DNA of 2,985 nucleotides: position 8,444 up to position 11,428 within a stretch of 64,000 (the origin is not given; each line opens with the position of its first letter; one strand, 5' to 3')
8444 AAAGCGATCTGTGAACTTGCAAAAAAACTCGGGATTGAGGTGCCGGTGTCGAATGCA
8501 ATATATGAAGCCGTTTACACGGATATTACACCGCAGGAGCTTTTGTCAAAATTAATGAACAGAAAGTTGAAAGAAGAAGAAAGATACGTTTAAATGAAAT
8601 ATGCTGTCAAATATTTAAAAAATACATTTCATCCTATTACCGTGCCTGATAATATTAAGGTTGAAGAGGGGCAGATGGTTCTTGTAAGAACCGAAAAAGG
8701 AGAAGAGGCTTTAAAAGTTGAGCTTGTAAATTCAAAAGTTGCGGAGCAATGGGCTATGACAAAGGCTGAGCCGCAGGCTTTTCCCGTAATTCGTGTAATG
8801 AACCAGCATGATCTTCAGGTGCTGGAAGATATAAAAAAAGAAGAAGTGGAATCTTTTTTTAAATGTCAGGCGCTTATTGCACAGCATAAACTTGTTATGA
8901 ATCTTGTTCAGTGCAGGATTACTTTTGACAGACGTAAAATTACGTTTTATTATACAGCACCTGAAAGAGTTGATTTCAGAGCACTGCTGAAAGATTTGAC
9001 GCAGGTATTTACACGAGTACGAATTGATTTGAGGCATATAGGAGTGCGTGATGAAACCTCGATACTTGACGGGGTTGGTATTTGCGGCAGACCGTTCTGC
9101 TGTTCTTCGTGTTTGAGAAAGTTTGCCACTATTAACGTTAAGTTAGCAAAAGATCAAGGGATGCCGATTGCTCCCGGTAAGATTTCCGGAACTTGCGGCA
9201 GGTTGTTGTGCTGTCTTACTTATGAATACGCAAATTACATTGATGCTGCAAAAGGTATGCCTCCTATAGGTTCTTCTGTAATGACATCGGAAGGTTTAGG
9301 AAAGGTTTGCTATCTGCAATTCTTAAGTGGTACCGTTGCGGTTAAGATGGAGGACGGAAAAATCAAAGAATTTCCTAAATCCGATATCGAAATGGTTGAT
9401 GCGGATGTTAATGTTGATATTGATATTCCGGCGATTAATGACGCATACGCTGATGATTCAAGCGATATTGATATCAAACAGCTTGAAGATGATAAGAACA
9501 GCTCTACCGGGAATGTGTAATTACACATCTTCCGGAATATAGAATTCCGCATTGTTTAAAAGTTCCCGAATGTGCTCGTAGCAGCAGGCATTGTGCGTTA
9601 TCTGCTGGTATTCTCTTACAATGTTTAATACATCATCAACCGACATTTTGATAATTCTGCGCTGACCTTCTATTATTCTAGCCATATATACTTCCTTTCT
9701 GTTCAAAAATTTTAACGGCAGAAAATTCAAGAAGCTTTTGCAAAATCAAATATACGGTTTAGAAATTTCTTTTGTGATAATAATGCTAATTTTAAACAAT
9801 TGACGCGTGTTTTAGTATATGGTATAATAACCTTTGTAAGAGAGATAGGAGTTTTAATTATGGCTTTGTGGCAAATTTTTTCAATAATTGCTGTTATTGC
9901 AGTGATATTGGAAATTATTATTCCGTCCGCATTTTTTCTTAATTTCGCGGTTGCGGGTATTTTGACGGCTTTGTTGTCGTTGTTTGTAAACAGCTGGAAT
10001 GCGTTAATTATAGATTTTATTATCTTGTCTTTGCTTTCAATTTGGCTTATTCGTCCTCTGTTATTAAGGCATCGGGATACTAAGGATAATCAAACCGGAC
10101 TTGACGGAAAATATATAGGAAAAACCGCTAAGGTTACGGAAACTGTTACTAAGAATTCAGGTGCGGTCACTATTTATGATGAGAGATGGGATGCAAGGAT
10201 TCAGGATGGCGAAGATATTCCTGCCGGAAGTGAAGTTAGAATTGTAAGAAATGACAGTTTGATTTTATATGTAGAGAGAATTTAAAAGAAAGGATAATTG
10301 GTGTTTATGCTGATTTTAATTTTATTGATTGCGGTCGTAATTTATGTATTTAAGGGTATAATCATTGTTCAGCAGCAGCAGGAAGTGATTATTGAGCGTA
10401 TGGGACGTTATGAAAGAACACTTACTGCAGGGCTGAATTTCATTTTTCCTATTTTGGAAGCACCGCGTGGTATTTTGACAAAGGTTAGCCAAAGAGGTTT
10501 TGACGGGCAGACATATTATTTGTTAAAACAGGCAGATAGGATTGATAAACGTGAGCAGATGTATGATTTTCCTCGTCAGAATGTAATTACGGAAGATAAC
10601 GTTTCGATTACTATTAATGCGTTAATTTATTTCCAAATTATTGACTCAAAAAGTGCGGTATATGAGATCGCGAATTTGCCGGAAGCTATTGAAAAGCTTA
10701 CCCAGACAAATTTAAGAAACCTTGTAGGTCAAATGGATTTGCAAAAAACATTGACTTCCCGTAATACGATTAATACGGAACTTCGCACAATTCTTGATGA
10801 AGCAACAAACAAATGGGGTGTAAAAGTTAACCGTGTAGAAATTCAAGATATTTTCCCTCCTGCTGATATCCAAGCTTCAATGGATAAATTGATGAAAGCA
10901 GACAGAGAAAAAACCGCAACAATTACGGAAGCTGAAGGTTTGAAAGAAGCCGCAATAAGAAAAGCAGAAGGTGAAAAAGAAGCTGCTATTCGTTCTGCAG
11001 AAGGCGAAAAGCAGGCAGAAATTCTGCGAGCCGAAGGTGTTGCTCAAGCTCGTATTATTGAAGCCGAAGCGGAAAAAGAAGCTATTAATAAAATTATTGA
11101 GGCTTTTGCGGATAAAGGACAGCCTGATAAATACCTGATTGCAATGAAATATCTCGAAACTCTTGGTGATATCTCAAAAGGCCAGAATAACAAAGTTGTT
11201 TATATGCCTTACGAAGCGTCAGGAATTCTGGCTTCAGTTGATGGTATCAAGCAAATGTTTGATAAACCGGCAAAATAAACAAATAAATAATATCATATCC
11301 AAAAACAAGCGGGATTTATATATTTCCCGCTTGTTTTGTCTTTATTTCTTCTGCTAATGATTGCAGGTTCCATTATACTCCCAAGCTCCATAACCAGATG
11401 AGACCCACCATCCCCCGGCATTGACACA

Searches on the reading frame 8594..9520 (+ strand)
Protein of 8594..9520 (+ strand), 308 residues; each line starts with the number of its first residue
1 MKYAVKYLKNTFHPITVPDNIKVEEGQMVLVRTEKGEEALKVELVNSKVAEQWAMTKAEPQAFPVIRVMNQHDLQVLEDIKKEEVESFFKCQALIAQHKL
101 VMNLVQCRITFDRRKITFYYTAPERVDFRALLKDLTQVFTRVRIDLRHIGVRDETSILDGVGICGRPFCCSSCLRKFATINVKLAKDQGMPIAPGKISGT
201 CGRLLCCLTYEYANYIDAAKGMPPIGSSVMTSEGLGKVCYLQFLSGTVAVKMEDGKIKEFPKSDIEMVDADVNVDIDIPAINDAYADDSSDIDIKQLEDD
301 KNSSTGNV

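Call 30: search_protein_families(library=pfam, proteins=[window:8594-9520:+], max_evalue=0.00001)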
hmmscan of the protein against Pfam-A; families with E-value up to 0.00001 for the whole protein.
window:8594-9520:+ (308 aa): 1 family
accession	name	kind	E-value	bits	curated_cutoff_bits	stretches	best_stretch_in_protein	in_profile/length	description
PF04468.17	PSP1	-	2.1e-26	92.5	27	1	64-149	2-86/86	PSP1 C-terminal conserved region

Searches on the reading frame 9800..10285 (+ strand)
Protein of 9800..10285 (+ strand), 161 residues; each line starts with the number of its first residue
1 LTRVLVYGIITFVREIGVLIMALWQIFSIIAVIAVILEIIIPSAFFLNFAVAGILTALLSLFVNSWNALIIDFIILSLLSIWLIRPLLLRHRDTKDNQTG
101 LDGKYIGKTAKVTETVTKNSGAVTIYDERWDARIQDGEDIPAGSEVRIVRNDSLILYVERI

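Call 8: search_protein_families(library=pfam, proteins=[window:9800-10285:+], max_evalue=0.01)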
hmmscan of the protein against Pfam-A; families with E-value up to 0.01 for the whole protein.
window:9800-10285:+ (161 aa): 1 family
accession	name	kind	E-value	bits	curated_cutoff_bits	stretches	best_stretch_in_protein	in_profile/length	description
PF01957.25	NfeD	-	1.6e-14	54.3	29.1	1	104-160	3-57/57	NfeD-like C-terminal, partner-binding domain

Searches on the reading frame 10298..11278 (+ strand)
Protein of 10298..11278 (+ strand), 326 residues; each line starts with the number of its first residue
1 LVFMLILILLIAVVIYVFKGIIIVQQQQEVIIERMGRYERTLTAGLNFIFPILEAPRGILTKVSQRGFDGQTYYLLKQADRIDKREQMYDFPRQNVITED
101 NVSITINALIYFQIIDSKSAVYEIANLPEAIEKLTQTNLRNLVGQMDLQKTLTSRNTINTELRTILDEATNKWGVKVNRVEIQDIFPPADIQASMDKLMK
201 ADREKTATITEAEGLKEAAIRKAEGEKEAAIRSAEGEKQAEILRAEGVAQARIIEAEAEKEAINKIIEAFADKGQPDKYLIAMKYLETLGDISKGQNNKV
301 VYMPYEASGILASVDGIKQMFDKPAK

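Call 8: search_protein_families(library=pfam, proteins=[window:10298-11278:+], max_evalue=0.01)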
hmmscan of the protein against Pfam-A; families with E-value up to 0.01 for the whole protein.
window:10298-11278:+ (326 aa): 1 family
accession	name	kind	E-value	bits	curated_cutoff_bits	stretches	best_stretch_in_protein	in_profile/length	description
PF01145.31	Band_7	-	9.4e-39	133.7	23.6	1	23-215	2-175/176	SPFH domain / Band 7 family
